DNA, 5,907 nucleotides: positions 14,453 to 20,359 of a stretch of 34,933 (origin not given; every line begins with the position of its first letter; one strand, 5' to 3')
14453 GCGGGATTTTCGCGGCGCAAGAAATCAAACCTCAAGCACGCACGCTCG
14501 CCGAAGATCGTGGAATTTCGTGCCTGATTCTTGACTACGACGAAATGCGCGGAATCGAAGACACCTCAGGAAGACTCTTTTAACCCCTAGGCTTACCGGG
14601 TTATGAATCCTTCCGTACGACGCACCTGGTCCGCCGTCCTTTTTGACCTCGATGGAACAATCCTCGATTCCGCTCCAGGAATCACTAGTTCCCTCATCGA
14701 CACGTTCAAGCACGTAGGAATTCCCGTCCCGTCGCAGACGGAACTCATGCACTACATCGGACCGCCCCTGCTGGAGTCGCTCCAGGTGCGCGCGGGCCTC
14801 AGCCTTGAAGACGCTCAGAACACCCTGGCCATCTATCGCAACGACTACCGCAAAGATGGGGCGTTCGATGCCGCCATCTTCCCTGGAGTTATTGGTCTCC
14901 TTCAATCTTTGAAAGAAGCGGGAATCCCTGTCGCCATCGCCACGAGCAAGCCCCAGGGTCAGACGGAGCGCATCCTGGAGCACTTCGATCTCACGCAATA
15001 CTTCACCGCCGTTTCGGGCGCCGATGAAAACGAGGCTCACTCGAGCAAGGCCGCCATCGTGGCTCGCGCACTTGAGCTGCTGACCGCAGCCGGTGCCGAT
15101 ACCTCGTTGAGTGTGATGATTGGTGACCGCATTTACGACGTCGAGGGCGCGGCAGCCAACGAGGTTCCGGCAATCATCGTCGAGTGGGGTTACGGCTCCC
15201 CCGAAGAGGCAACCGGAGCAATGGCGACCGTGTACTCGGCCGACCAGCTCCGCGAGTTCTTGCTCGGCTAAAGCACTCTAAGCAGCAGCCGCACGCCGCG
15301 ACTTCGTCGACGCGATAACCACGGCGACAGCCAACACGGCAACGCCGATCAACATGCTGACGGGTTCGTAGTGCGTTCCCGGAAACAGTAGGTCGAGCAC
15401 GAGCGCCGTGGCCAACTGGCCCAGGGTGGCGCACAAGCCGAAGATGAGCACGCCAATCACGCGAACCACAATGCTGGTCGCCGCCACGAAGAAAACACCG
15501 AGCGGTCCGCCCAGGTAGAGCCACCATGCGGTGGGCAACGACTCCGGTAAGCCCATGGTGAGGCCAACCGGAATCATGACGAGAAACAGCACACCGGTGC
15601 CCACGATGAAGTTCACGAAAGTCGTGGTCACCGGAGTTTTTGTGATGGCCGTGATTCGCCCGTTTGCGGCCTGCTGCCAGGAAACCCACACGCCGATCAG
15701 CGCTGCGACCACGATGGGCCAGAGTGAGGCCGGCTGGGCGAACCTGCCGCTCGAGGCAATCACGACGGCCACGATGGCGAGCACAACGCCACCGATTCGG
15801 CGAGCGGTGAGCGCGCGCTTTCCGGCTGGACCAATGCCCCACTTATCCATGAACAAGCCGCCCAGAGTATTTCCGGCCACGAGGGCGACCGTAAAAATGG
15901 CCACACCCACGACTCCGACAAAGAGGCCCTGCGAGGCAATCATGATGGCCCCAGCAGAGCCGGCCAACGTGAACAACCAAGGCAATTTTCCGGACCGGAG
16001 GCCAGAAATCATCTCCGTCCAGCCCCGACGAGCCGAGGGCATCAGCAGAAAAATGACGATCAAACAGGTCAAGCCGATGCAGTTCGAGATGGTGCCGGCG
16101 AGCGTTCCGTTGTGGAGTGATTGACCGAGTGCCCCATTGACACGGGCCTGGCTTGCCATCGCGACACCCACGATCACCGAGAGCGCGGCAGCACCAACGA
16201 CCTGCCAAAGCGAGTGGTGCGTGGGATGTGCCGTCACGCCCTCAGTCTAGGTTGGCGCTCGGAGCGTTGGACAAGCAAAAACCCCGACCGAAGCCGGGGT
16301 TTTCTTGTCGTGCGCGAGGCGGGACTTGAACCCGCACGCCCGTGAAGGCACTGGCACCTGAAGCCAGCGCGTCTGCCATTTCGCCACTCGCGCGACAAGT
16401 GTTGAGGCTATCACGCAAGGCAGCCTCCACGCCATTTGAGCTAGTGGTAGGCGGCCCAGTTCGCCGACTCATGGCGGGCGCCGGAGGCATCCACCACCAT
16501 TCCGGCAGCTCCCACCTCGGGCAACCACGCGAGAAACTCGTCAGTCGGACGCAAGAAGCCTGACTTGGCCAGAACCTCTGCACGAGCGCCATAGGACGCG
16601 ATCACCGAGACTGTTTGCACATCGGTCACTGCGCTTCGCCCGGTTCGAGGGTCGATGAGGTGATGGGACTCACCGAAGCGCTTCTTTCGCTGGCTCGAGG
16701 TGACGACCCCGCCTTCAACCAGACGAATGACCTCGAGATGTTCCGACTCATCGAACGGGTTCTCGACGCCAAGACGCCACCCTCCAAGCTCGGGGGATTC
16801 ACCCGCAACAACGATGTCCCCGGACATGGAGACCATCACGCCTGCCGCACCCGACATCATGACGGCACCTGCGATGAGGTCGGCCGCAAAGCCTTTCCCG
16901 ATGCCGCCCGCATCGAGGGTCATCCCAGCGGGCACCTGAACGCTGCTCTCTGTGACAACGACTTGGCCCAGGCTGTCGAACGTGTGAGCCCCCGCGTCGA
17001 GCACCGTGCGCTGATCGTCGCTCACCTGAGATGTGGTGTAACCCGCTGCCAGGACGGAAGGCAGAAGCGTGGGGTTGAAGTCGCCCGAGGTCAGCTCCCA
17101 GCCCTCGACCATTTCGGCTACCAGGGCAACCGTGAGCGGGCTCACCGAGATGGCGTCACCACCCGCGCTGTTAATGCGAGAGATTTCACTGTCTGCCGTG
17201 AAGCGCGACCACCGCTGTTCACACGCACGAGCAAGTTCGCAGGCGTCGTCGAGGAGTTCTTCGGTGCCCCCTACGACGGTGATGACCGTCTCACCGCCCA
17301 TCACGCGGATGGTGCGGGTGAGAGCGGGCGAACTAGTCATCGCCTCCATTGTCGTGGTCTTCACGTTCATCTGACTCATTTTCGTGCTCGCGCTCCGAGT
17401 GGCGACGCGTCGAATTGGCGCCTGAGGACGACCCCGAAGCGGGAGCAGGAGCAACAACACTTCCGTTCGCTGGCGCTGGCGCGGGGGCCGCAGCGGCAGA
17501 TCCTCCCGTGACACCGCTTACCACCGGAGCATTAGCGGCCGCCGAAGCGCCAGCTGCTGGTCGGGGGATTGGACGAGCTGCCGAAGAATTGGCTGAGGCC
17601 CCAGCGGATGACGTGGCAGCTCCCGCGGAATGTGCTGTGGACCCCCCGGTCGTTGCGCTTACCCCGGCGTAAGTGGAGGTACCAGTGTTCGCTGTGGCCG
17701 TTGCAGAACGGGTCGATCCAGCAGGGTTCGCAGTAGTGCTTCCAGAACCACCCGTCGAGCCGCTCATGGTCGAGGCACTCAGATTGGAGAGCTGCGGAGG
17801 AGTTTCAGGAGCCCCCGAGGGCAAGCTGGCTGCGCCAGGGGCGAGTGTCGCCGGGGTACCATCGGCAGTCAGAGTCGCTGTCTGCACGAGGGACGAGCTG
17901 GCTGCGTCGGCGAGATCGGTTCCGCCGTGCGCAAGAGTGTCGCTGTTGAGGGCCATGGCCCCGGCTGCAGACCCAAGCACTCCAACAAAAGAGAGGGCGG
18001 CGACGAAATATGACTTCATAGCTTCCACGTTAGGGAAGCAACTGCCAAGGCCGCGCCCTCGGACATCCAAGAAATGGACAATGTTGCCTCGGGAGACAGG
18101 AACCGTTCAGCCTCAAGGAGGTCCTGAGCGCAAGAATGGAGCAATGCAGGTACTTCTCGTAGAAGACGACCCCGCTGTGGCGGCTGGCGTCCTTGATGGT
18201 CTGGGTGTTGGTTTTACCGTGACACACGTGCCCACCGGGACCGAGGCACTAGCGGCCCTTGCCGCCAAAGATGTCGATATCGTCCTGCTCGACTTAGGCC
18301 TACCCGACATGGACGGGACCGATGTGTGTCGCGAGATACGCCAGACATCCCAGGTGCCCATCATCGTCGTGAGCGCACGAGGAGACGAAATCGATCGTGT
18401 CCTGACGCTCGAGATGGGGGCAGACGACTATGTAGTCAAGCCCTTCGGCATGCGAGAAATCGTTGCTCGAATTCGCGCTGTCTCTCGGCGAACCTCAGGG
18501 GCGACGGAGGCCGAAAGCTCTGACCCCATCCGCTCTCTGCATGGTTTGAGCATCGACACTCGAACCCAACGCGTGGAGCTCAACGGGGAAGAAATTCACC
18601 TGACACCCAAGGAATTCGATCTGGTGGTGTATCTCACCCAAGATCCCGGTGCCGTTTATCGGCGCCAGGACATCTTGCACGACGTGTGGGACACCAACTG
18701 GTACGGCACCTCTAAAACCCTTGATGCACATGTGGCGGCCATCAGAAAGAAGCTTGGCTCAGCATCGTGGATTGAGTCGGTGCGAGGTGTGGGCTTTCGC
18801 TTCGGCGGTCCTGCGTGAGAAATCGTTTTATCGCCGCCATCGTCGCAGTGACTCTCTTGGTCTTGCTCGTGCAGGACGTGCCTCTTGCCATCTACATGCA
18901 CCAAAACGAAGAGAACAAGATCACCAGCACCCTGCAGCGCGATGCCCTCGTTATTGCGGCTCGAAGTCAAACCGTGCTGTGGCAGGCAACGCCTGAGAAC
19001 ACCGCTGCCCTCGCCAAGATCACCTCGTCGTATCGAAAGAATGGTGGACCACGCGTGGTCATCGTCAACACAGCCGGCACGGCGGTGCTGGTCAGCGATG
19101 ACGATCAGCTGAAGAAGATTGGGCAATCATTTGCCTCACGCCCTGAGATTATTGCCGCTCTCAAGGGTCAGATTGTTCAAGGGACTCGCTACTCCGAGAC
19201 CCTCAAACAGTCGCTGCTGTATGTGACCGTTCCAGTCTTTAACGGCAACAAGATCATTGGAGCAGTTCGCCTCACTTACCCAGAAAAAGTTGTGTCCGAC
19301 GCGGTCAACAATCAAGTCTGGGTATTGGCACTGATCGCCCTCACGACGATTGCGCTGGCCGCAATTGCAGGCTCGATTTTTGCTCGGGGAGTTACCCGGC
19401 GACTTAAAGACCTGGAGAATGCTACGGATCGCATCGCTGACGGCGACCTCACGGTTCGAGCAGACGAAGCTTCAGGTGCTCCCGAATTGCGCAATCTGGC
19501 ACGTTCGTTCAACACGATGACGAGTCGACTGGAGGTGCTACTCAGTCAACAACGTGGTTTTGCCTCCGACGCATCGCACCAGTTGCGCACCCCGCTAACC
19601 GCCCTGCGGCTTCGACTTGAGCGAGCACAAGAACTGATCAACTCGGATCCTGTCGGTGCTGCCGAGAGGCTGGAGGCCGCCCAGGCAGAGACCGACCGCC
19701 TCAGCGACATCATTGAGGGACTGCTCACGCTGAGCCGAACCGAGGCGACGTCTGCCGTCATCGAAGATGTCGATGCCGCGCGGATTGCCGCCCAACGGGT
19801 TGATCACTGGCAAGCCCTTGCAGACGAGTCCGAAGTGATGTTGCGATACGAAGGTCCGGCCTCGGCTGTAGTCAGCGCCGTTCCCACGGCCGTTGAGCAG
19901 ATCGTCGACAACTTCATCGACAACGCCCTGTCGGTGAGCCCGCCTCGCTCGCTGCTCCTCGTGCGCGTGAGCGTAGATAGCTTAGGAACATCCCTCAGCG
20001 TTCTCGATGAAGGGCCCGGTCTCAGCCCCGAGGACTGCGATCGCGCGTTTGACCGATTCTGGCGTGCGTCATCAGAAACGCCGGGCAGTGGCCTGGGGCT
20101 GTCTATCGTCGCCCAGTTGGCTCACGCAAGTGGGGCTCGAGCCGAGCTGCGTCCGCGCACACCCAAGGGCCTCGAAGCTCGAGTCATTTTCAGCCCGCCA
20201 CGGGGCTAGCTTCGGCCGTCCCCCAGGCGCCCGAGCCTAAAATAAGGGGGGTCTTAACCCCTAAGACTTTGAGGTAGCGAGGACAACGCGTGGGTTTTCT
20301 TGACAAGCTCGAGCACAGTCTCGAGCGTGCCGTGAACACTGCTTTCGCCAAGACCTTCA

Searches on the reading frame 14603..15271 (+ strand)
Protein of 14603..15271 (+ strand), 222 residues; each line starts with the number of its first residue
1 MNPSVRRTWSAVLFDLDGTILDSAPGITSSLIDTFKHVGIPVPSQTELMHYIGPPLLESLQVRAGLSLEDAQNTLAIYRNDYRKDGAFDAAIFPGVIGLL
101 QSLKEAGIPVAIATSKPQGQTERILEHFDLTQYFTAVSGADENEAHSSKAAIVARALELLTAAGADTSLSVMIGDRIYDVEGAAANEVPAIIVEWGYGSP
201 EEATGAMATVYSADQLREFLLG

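Call 48: search_protein_families(library=pfam, proteins=[window:14603-15271:+], max_evalue=0.001)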
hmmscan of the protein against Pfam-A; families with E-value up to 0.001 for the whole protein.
window:14603-15271:+ (222 aa): 5 families
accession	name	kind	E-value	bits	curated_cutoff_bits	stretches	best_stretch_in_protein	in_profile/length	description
PF13419.12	HAD_2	-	2e-29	103.4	23.8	1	12-193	1-178/178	Haloacid dehalogenase-like hydrolase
PF00702.32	Hydrolase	-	9.9e-24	85.2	26.4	1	10-185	2-189/191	haloacid dehalogenase-like hydrolase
PF12710.13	HAD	-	7.5e-12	46.5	27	1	12-181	1-186/189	haloacid dehalogenase-like hydrolase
PF13242.12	Hydrolase_like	-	1.9e-06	28.1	22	1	152-218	9-74/75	HAD-hyrolase-like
PF08282.18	Hydrolase_3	-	2.5e-06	27.8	20.9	0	99-140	23-64/255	haloacid dehalogenase-like hydrolase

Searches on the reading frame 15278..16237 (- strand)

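Call 48: search_protein_families(library=pfam, proteins=[window:15278-16237:-], max_evalue=0.001)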
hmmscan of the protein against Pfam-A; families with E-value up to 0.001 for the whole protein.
window:15278-16237:- (319 aa): 1 family
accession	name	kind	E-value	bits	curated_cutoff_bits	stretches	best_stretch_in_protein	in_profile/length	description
PF04657.19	DMT_YdcZ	-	7.6e-40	136.9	24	2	18-159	4-139/140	Putative inner membrane exporter, YdcZ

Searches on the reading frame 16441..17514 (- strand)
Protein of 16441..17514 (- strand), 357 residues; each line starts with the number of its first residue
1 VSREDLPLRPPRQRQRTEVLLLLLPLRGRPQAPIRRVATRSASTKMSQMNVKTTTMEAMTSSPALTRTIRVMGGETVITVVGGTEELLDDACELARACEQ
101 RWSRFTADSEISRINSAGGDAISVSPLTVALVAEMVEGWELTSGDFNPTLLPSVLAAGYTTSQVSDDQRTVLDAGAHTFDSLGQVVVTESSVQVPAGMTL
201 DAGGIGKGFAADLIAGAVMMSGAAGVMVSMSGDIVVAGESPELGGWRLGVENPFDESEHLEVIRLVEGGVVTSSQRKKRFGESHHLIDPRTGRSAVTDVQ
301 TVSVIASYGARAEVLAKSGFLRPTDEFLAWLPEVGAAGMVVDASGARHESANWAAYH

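Call 48: search_protein_families(library=pfam, proteins=[window:16441-17514:-], max_evalue=0.001)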
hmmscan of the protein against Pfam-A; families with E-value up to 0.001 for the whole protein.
window:16441-17514:- (357 aa): 1 family
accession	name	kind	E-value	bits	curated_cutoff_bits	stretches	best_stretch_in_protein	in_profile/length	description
PF02424.20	ApbE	-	6.1e-48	164.1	25.6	1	72-332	1-256/266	ApbE family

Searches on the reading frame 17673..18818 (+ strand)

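Call 48: search_protein_families(library=pfam, proteins=[window:17673-18818:+], max_evalue=0.001)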
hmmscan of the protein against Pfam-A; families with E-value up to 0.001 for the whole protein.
window:17673-18818:+ (381 aa): 3 families
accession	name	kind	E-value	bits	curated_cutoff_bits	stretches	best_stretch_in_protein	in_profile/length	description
PF00072.30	Response_reg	-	1.8e-26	92.9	30.2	1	160-268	1-111/111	Response regulator receiver domain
PF00486.34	Trans_reg_C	-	5e-21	75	26.2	1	305-377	1-77/77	Transcriptional regulatory protein, C terminal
PF21695.3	GlnR_1st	-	4.9e-06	26.9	27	1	158-269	1-109/111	Transcription regulator GlnR, N-terminal domain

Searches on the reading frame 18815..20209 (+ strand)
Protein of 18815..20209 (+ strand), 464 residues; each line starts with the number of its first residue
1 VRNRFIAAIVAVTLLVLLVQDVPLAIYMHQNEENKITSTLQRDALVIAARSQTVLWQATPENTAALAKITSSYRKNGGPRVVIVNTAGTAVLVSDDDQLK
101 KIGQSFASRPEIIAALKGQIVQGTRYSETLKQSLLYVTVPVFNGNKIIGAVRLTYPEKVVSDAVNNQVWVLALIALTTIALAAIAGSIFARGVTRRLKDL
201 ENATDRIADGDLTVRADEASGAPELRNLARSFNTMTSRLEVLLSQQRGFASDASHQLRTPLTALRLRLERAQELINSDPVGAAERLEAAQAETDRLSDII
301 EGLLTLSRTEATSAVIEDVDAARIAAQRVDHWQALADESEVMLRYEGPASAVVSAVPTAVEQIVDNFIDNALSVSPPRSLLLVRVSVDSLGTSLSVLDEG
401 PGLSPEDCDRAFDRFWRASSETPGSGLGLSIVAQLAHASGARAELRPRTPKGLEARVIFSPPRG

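Call 4: search_protein_families(library=pfam, proteins=[window:18815-20209:+], max_evalue=0.01)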
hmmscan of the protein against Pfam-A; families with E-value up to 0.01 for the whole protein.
window:18815-20209:+ (464 aa): 5 families
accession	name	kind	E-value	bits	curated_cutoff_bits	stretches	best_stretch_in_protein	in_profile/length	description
PF02518.31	HATPase_c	-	7.5e-17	62.2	26.4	1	357-461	3-107/111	Histidine kinase-, DNA gyrase B-, and HSP90-like ATPase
PF00672.30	HAMP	-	2.8e-14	53.6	25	1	189-240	2-52/53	HAMP domain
PF00512.31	HisKA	-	3.7e-14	53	26.9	1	246-311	2-65/66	His Kinase A (phospho-acceptor) domain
PF02743.24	dCache_1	-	2.5e-05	24.4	45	1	81-166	71-161/240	Cache domain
PF23846.1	Cache_WalK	-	0.0015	19.4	27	1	68-153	4-90/92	WalK sensor protein kinase Chache domain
